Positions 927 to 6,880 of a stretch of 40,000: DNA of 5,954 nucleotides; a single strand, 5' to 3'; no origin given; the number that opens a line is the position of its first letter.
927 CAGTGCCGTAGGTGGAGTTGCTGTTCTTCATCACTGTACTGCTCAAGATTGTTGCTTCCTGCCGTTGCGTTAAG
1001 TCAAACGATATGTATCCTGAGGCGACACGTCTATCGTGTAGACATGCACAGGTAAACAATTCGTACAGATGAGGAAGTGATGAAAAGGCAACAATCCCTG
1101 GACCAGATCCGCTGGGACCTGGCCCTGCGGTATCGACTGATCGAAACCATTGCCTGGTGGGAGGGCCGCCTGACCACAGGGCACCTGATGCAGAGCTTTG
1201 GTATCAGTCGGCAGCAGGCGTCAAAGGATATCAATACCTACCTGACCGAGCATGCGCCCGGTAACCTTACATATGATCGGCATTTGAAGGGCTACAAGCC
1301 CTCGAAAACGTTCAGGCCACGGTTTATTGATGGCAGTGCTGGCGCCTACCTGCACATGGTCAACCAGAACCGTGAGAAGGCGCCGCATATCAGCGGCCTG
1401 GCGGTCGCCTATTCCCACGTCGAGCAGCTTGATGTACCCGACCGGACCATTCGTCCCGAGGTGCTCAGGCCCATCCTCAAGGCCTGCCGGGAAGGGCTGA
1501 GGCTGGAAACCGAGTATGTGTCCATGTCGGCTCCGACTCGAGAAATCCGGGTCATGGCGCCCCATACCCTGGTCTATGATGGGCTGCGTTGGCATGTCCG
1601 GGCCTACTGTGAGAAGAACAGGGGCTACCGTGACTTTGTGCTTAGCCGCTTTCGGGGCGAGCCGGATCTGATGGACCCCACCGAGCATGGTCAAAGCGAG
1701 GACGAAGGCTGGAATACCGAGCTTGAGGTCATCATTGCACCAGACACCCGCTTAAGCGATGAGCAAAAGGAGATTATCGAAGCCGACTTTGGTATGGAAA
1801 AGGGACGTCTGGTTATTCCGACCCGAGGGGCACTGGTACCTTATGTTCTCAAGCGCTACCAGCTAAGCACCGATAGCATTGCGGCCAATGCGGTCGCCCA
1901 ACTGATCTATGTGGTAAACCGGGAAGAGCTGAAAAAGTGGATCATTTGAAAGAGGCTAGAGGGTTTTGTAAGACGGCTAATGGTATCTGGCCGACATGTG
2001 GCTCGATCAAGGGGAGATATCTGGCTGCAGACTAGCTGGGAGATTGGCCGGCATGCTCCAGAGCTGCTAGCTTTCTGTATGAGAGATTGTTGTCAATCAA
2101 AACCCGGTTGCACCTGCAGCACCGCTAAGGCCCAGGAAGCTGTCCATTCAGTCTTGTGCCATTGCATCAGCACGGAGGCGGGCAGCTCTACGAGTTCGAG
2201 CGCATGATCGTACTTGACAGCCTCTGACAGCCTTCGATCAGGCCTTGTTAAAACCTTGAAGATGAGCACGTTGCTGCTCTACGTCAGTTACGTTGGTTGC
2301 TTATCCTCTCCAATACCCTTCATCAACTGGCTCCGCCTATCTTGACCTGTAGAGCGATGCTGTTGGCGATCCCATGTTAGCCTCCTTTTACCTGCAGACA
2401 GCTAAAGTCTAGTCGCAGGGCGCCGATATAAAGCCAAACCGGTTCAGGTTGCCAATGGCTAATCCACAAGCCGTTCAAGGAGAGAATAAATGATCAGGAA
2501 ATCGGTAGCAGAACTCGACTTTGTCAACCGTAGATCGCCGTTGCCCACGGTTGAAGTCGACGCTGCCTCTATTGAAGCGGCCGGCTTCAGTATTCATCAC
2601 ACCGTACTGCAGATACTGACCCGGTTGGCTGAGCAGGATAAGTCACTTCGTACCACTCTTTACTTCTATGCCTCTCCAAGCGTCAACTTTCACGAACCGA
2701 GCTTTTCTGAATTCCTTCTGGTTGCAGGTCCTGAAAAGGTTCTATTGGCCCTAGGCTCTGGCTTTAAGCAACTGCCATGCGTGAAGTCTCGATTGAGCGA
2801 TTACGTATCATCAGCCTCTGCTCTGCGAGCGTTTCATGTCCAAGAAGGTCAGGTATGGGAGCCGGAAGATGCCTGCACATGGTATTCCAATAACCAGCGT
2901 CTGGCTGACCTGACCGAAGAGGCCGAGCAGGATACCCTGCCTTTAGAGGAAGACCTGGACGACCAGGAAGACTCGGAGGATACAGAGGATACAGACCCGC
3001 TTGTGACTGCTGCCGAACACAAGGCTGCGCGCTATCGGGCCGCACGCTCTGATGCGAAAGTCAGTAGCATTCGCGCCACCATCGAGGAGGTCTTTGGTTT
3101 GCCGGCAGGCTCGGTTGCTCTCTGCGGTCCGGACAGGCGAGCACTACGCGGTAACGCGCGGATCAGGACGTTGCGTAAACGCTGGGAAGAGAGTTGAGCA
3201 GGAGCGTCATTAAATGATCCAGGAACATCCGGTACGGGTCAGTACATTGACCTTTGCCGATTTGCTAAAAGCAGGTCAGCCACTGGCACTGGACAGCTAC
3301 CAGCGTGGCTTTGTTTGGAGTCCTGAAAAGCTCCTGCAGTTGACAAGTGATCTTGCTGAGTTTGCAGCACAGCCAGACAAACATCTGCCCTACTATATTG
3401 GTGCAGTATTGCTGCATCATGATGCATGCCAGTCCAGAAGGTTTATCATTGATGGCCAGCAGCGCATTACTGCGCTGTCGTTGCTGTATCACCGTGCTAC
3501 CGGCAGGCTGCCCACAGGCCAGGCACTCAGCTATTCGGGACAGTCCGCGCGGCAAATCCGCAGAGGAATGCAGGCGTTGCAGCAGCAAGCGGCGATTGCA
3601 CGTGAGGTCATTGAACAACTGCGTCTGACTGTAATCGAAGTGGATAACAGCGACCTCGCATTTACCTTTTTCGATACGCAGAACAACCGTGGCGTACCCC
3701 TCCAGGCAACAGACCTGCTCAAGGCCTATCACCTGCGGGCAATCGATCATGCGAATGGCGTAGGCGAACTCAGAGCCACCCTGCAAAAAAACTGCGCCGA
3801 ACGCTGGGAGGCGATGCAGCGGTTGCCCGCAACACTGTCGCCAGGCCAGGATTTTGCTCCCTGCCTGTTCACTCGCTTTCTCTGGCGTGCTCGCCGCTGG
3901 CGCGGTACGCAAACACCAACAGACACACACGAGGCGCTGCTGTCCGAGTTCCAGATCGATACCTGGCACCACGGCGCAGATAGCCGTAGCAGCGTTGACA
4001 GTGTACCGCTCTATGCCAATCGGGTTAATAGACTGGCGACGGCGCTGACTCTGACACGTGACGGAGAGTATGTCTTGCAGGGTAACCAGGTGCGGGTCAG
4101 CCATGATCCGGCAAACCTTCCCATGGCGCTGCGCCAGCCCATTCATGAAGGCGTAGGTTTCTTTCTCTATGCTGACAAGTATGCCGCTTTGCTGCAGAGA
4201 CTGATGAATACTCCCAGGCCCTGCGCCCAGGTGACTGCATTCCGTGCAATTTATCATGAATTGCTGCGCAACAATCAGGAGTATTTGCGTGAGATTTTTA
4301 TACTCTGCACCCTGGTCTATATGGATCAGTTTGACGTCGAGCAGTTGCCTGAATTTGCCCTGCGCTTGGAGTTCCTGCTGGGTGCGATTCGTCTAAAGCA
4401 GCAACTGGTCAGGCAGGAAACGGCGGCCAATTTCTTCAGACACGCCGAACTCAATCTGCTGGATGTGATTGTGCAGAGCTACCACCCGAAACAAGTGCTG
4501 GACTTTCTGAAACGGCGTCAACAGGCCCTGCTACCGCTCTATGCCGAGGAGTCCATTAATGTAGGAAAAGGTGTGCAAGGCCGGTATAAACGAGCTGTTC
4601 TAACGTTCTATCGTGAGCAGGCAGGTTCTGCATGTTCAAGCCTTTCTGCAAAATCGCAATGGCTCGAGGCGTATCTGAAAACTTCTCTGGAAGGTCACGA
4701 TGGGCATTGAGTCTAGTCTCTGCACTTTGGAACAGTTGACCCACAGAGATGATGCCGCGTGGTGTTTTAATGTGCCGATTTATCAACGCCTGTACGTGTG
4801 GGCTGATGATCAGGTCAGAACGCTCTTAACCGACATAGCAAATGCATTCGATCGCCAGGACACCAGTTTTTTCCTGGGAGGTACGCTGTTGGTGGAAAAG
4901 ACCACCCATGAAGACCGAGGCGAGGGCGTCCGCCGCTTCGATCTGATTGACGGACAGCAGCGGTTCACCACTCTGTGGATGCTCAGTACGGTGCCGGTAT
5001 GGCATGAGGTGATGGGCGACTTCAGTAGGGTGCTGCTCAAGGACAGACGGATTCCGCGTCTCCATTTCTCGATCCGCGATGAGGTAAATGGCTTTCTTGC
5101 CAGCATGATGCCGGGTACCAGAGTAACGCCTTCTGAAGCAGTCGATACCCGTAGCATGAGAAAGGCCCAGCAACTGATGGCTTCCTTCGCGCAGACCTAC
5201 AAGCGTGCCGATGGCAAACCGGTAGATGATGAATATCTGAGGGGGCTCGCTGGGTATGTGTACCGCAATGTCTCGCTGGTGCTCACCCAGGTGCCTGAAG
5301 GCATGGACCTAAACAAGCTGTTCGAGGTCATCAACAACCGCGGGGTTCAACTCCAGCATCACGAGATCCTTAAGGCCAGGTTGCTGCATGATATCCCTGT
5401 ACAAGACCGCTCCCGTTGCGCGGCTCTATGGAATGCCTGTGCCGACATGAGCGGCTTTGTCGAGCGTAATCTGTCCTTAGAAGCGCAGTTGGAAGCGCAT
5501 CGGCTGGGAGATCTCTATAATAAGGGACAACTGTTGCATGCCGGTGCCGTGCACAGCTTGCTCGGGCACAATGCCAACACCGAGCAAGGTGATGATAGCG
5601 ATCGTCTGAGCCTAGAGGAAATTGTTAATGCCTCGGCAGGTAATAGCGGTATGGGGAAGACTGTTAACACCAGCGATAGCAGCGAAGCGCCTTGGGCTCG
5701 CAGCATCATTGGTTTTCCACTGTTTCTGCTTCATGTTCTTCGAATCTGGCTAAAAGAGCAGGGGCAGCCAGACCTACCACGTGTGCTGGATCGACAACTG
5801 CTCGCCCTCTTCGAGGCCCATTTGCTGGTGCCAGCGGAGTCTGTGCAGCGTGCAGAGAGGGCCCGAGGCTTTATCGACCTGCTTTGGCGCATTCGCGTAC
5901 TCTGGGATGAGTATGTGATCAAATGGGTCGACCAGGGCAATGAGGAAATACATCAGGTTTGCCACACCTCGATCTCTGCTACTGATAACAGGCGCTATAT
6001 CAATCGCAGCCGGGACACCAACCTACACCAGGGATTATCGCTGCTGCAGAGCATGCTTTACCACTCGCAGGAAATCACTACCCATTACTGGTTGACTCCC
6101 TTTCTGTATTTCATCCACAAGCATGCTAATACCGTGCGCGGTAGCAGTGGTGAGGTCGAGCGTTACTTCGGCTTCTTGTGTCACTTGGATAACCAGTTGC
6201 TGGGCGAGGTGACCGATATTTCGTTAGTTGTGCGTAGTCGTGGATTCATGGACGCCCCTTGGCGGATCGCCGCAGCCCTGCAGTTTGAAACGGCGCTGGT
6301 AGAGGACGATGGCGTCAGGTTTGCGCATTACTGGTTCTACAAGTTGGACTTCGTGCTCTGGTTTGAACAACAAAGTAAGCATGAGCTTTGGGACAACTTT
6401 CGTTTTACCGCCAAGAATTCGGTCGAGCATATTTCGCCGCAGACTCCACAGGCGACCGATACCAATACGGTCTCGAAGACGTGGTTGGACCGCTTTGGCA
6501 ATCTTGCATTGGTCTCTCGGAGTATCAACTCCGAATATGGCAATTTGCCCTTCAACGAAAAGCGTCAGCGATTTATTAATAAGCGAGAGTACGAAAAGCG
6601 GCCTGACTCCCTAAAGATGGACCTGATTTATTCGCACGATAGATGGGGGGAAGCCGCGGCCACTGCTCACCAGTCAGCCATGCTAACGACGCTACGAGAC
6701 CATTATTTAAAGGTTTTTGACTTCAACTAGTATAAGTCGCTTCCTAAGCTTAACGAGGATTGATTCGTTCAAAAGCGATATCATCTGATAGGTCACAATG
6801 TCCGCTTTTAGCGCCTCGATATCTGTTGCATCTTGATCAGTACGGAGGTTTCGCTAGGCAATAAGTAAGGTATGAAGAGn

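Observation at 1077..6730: WYL (BrxR/CapW-like) regulator heading an acidic protein + DUF262 + DUF262-DUF1524 module that abuts the dpd restriction operon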

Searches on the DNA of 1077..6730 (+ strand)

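Call 7: search_dna_similar(query=window:1077-6730:+, collection=ecoli_genomes, mode=near, max_rows=20)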
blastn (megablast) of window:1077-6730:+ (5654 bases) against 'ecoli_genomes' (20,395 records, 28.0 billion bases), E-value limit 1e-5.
No match.
